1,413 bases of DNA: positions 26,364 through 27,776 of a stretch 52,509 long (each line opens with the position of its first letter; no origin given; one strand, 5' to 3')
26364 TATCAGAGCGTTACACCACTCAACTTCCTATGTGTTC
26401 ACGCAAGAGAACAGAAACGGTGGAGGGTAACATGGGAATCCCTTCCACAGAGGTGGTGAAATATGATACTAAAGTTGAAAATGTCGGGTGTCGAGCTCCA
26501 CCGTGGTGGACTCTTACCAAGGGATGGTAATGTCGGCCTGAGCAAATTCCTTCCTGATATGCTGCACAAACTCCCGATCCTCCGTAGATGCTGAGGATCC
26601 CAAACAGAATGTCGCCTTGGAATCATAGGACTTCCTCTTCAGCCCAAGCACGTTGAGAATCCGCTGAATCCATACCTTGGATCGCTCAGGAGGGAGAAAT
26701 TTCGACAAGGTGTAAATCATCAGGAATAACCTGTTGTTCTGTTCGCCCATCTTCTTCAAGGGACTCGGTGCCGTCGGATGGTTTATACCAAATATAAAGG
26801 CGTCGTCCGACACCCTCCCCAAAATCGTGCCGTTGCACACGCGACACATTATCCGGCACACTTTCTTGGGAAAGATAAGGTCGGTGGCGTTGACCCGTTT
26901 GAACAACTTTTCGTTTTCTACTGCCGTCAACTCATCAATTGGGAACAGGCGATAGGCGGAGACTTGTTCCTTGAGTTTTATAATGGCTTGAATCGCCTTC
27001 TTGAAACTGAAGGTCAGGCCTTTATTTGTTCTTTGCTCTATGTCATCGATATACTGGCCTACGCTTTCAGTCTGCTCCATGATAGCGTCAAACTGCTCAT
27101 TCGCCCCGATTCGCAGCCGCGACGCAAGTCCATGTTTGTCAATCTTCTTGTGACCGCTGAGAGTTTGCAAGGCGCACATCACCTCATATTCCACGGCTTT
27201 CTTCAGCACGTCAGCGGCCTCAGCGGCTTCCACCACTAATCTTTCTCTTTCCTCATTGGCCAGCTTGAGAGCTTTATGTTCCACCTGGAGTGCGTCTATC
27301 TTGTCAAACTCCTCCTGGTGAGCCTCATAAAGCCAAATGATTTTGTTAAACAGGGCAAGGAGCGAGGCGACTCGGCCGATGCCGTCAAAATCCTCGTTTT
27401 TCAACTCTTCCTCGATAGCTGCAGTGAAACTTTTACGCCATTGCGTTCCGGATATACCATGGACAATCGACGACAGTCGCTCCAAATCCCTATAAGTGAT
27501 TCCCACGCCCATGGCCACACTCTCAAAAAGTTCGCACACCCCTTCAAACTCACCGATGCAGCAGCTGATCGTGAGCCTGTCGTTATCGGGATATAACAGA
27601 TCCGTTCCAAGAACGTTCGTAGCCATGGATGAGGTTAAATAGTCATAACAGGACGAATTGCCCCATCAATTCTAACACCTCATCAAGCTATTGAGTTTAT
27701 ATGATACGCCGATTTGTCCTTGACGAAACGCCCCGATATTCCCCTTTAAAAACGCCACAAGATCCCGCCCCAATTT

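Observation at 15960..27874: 11.9-kb tRNA-Pro integrative element with a replication module but no transfer or packaging genes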

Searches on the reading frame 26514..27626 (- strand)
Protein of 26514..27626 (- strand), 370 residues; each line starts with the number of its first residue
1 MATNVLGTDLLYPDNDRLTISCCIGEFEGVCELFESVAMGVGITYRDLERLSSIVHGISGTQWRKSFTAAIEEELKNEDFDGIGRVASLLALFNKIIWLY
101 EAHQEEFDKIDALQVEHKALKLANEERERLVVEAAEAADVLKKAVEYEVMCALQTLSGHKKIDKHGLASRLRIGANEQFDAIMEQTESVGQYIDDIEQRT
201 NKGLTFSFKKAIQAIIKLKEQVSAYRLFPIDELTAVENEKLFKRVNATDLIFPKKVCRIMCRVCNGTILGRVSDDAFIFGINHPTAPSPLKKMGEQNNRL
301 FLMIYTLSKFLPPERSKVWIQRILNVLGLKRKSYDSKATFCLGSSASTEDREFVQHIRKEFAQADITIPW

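Call 6: search_protein_families(library=pfam, proteins=[window:26514-27626:-], max_evalue=0.01)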
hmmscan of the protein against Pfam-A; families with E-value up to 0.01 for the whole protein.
window:26514-27626:- (370 aa): 1 family
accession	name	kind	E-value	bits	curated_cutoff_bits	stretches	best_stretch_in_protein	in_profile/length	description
PF20717.2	DUF6829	-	0.007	15.6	27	0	127-211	125-205/408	Family of unknown function (DUF6829)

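Call 7: search_protein_families(library=ncbifam, proteins=[window:26514-27626:-], max_evalue=0.01)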
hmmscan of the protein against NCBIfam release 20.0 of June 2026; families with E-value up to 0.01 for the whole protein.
window:26514-27626:- (370 aa): 0 families

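Call 8: search_protein_families(library=phrogs, proteins=[window:26514-27626:-], max_evalue=0.01)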
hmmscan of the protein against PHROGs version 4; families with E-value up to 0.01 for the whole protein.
window:26514-27626:- (370 aa): 0 families

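Call 23: find_encoding_contigs(protein=window:26514-27626:-, flank=10000, max_places=10)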
Protein window:26514-27626:- (370 aa): 2 contigs read that carry it; 1 place shown.
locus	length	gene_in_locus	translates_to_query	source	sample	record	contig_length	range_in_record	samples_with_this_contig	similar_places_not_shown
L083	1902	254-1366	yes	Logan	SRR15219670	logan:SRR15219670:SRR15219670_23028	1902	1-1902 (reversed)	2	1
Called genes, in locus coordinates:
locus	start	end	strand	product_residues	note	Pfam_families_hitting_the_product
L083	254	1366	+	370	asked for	-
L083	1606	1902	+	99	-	?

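Call 24: find_homologous_proteins(query=window:26514-27626:-, max_evalue=0.001)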
Query window:26514-27626:- (370 aa): 2 proteins with E <= 0.001 among 5335 candidates.
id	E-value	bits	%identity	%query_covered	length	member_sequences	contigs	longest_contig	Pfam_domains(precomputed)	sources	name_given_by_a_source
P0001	1.8e-216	736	100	90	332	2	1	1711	-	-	-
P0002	3.7e-155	534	64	99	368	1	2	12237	-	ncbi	-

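Call 25: find_encoding_contigs(protein=P0002, flank=10000, max_places=10)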
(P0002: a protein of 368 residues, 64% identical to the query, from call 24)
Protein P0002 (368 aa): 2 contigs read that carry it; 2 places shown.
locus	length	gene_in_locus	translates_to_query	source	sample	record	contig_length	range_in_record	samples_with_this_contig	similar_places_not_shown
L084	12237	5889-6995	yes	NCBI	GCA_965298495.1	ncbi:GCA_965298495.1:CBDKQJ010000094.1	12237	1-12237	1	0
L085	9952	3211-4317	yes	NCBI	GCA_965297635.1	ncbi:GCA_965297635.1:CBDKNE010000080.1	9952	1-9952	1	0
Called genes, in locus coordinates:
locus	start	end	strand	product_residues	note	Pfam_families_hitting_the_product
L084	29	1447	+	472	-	-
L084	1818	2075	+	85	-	PF00830:Ribosomal_L28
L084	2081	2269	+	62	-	PF00471:Ribosomal_L33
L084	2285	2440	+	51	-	PF14128:DUF4295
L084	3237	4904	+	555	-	-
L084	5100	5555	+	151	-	-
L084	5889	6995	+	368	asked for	-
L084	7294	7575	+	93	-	PF12964:DUF3853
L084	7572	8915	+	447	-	PF13148:DUF3987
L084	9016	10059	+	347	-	PF21957:Zn_ribbon_16, PF19898:DUF6371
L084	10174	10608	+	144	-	-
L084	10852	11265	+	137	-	PF21983:NikA-like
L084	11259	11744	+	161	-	-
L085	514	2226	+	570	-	-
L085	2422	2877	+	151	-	-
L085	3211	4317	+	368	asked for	-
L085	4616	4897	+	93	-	PF12964:DUF3853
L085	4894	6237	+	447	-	PF13148:DUF3987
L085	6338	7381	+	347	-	PF21957:Zn_ribbon_16, PF19898:DUF6371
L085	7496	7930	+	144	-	-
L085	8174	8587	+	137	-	PF21983:NikA-like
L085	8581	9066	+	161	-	-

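Call 30: search_protein_families(library=pfam, proteins=[L084:3237-4904:+, L084:7572-8915:+, L084:9016-10059:+, L084:10174-10608:+, L084:10852-11265:+, L084:11259-11744:+], max_evalue=0.01)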
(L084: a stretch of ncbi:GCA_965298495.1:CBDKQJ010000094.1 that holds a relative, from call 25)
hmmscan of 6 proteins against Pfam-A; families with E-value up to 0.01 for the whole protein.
L084:3237-4904:+ (555 aa): 1 family
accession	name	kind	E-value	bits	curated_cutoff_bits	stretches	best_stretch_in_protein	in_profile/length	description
PF20200.4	DUF6562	-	2.7e-06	27.5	25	1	35-194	138-295/304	Family of unknown function (DUF6562)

L084:7572-8915:+ (447 aa): 2 families
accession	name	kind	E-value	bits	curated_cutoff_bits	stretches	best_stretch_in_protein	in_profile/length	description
PF13148.11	DUF3987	-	2e-42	146.2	27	2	139-376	117-360/364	Protein of unknown function (DUF3987)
PF13555.12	AAA_29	-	0.0095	16.1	27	0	87-106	24-43/61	P-loop containing region of AAA domain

L084:9016-10059:+ (347 aa): 2 families
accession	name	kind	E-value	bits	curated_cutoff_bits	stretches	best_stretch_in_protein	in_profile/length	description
PF19898.4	DUF6371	-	5.2e-51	172.8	27.7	1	105-251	1-150/150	Domain of unknown function (DUF6371)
PF21957.2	Zn_ribbon_16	-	1.8e-24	85.9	27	1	3-66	1-64/65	Zinc beta-ribbon finger, putative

L084:10174-10608:+ (144 aa): 1 family
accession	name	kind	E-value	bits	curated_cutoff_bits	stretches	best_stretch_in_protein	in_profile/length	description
PF18708.6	MapZ_C2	-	0.0099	16.5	27.6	0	23-81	13-71/94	MapZ extracellular C-terminal domain 2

L084:10852-11265:+ (137 aa): 1 family
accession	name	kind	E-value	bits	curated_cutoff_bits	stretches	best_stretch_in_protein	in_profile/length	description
PF21983.2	NikA-like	-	2.9e-12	47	27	1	13-75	3-65/72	Mobilization protein NikA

L084:11259-11744:+ (161 aa): 0 families

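Call 37: find_related_loci(query=window:26514-27626:-, collection=viral_contigs, flank=10000)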
Query window:26514-27626:- (370 aa) in viral_contigs; peptide patterns used: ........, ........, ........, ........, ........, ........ (x = any residue, [..] = any of these).
3 stretches matched a pattern, but none encodes a relative of the query by tblastn (E <= 1e-3).

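Call 48: search_protein_representatives(protein=window:26514-27626:-)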
Query: 370 residues. Proteins with E-value up to 0.001 (for the whole library): 9; up to 1e-10: 3; up to 1e-30: 2. The best 9 are listed.
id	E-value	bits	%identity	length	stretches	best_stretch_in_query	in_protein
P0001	5.7e-217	736.0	100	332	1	39-370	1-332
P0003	8.7e-81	288.2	41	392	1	8-370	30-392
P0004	3.6e-20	88.9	30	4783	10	36-110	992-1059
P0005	1.9e-07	47.0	24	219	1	184-357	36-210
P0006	2.4e-07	46.7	28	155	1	247-357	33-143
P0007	5.9e-06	42.1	27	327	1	229-361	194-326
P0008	1.4e-04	37.6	28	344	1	236-357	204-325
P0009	3.2e-04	36.4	24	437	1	177-358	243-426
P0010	6.1e-04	35.5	27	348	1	184-358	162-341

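Call 64: predict_structure(alignment_id=A1)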
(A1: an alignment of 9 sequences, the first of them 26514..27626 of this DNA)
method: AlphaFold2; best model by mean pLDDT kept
length: 370 residues; sequences in the alignment: 9
mean_pLDDT: 83.1   pTM: 0.50
mean pLDDT of the five models: 83.1, 81.5, 79.7, 79.4, 78.8
residues with pLDDT >= 90: 149; 70-90: 169; 50-70: 27; < 50: 25
segments of 3 or more residues with pLDDT < 50: 1-11, 228-238
pLDDT, mean of each block of 10 residues (from residue 1): 33 61 90 89 87 88 86 75 81 93 90 89 92 93 90 87 77 90 91 86 79 92 60 42 60 90 90 85 82 89 94 91 93 93 89 93 83
secondary structure, 60 per line:
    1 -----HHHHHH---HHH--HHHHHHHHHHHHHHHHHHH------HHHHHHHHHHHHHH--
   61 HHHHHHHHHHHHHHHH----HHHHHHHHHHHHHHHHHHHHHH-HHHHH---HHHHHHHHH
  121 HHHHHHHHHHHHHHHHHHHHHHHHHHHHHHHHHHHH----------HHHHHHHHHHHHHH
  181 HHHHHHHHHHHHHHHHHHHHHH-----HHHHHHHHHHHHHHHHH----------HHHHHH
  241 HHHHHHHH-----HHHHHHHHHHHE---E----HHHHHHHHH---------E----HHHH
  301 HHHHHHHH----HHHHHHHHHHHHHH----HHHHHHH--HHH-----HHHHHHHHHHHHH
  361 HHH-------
elements in order: H6-11 H20-38 H45-58 H61-76 H81-102 H104-108 H112-156 H167-202 H208-224 H235-248 H254-264 H274-282 H297-308 H313-326 H331-337 H348-363

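Call 67: fold_search(model_id=the predicted structure, library=pdb)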
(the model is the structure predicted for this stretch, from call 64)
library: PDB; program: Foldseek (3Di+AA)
matches with E <= 10: 433; with E <= 0.001: 0
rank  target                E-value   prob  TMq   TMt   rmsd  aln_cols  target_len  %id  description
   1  7p3r_A                1.1e-01  0.80  0.21  0.23  32.0       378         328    9  Helical structure of the toxin MakA from Vibrio cholera (released 2022-02-23)
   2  6grj_B                1.7e-01  0.16  0.11  0.12  32.0       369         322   10  Structure of the AhlB pore of the tripartite alpha-pore forming toxin, AHL, from Aeromonas hydrophila. (released 2019-07-03)
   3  6grj_A                2.1e-01  0.44  0.17  0.19  29.2       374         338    7  Structure of the AhlB pore of the tripartite alpha-pore forming toxin, AHL, from Aeromonas hydrophila. (released 2019-07-03)
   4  4mu6                  2.2e-01  0.54  0.20  0.26  31.1       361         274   12  Crystal Structure of the N-terminal domain of Effector Protein LegC3 from Legionella pneumophila (released 2013-12-11)
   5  6h2f_B                2.3e-01  0.12  0.11  0.12  33.9       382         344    9  Structure of the pre-pore AhlB of the tripartite alpha-pore forming toxin, AHL, from Aeromonas hydrophila. (released 2019-07-10)
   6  6h2f_J                2.6e-01  0.12  0.11  0.12  33.7       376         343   10  Structure of the pre-pore AhlB of the tripartite alpha-pore forming toxin, AHL, from Aeromonas hydrophila. (released 2019-07-10)
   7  7a0g_EEE              2.8e-01  0.38  0.18  0.20  29.4       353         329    9  Structure of the SmhB pore of the tripartite alpha-pore forming toxin, Smh, from Serratia marcescens. (released 2021-03-31)
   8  6grj_F                2.9e-01  0.30  0.17  0.19  30.0       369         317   10  Structure of the AhlB pore of the tripartite alpha-pore forming toxin, AHL, from Aeromonas hydrophila. (released 2019-07-03)
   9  7a0g_AAA              3.3e-01  0.44  0.18  0.20  29.6       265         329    9  Structure of the SmhB pore of the tripartite alpha-pore forming toxin, Smh, from Serratia marcescens. (released 2021-03-31)
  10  7a0g_BBB              4.3e-01  0.30  0.18  0.20  32.9       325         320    9  Structure of the SmhB pore of the tripartite alpha-pore forming toxin, Smh, from Serratia marcescens. (released 2021-03-31)
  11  7a0g_FFF              4.3e-01  0.11  0.10  0.11  31.8       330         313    9  Structure of the SmhB pore of the tripartite alpha-pore forming toxin, Smh, from Serratia marcescens. (released 2021-03-31)
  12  8gq6_C                4.5e-01  0.08  0.11  0.07  32.7       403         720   12  Cryo-EM Structure of the KBTBD2-CUL3-Rbx1 dimeric complex (released 2023-09-06)
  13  3zx6_A                4.7e-01  0.54  0.21  0.25  37.0       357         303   10  Structure of Hamp(AF1503)-Tsr fusion - Hamp (A291V) mutant (released 2012-02-29)
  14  7a0g_DDD              4.9e-01  0.25  0.17  0.19  32.9       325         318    8  Structure of the SmhB pore of the tripartite alpha-pore forming toxin, Smh, from Serratia marcescens. (released 2021-03-31)
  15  6h2f_H                5.1e-01  0.09  0.11  0.11  34.0       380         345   10  Structure of the pre-pore AhlB of the tripartite alpha-pore forming toxin, AHL, from Aeromonas hydrophila. (released 2019-07-10)
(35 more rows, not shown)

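Call 87: find_encoding_contigs(protein=P0003, flank=10000, max_places=4)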
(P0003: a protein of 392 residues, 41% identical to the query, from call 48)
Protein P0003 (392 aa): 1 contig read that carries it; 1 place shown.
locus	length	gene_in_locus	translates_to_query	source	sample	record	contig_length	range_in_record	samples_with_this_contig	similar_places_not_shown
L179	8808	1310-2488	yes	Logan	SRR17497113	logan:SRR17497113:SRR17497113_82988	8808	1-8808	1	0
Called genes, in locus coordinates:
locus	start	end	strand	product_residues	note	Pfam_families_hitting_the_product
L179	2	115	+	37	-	?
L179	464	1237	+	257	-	-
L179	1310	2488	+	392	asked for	-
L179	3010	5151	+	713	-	PF05272:VapE-like_dom, PF19263:DUF5906 (weak)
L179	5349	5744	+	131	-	-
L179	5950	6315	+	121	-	PF21983:NikA-like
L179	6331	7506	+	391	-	PF03432:Relaxase (faint)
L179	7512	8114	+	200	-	-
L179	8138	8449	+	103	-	PF12728:HTH_17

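Call 95: search_protein_families(library=padloc, proteins=[window:26514-27626:-], max_evalue=0.01)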
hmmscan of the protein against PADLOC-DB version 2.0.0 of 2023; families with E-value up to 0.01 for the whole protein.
window:26514-27626:- (370 aa): 0 families

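Call 103: fold_search(model_id=the predicted structure, library=viral)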
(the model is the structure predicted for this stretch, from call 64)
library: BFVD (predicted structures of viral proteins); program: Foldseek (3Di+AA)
matches with E <= 10: 424; with E <= 0.001: 0
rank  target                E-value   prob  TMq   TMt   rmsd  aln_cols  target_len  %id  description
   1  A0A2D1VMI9            5.1e-02  0.87  0.22  0.17  25.3       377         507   11  Uncharacterized protein [Sodiomyces alkalinus fusarivirus 1]
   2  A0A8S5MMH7            7.2e-02  0.18  0.11  0.05  36.1       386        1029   12  STRUCTURAL MAINTENANCE OF CHROMOSOMES PROTEIN [Siphoviridae sp. ctxc31]
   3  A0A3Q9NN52            1.1e-01  0.69  0.23  0.17  21.0       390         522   10  Uncharacterized protein [Neurospora discreta fusarivirus 1]
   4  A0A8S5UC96            1.8e-01  0.30  0.17  0.12  42.7       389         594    8  STRUCTURAL MAINTENANCE OF CHROMOSOMES PROTEIN [Siphoviridae sp. ctgN495]
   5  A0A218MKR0            2.2e-01  0.06  0.09  0.05  52.6       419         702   14  Putative recombination nuclease [uncultured virus]
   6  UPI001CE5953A         2.5e-01  0.13  0.13  0.08  33.4       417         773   12  (no name look-up for this kind of identifier)
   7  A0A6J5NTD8            2.8e-01  0.09  0.11  0.09  28.6       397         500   14  Uncharacterized protein [uncultured Caudovirales phage]
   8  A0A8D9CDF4            3.0e-01  0.11  0.13  0.09  43.5       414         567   10  Endonuclease subunit [uncultured marine phage]
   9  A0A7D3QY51            3.2e-01  0.28  0.17  0.08  26.9       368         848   12  (no name in the UniProt tables at hand)
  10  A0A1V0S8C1            3.2e-01  0.15  0.16  0.06  34.6       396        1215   10  DNA repair exonuclease Smc [Catovirus CTV1]
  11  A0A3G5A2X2            3.2e-01  0.15  0.17  0.06  41.2       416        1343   12  DNA repair exonuclease [Harvfovirus sp.]
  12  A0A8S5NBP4            3.2e-01  0.06  0.09  0.06  47.4       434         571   13  STRUCTURAL MAINTENANCE OF CHROMOSOMES PROTEIN [Myoviridae sp. ctx322]
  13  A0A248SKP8            3.3e-01  0.15  0.16  0.08  50.1       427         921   12  (no name in the UniProt tables at hand)
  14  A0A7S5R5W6            3.3e-01  0.12  0.12  0.06  28.9       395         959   10  (no name in the UniProt tables at hand)
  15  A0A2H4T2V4            3.4e-01  0.23  0.19  0.17  35.6       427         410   12  OrNV gp124-like protein [Tomelloso virus]
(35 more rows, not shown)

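Call 108: search_protein_families(library=pfam, proteins=[L084:11259-11744:+, L179:6331-7506:+], max_evalue=5)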
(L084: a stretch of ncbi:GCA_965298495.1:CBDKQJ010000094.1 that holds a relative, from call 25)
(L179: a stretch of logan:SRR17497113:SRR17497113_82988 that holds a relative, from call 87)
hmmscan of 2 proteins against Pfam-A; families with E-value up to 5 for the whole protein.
L084:11259-11744:+ (161 aa): 0 families

L179:6331-7506:+ (391 aa): 5 families
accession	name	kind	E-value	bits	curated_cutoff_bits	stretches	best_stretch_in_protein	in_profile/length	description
PF03432.20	Relaxase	-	1.8e-05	25.4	24.6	1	107-172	67-132/132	MobA/VirD2-like, nuclease domain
PF20776.3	SLS1_N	-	0.032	15.3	24.4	1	75-125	18-68/97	SLS1 protein N-terminal domain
PF14690.11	Zn_ribbon_ISL3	-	0.1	13.4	25.5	1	113-146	12-45/47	zinc-finger of transposase IS204/IS1001/IS1096/IS1165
PF22863.1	TraI_middle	-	0.16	12.6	27.6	1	225-253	53-81/89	TraI-like middle domain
PF24047.1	Tudor_krimper_1st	-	0.2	12.6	27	0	199-241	33-75/91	Krimper first tudor domain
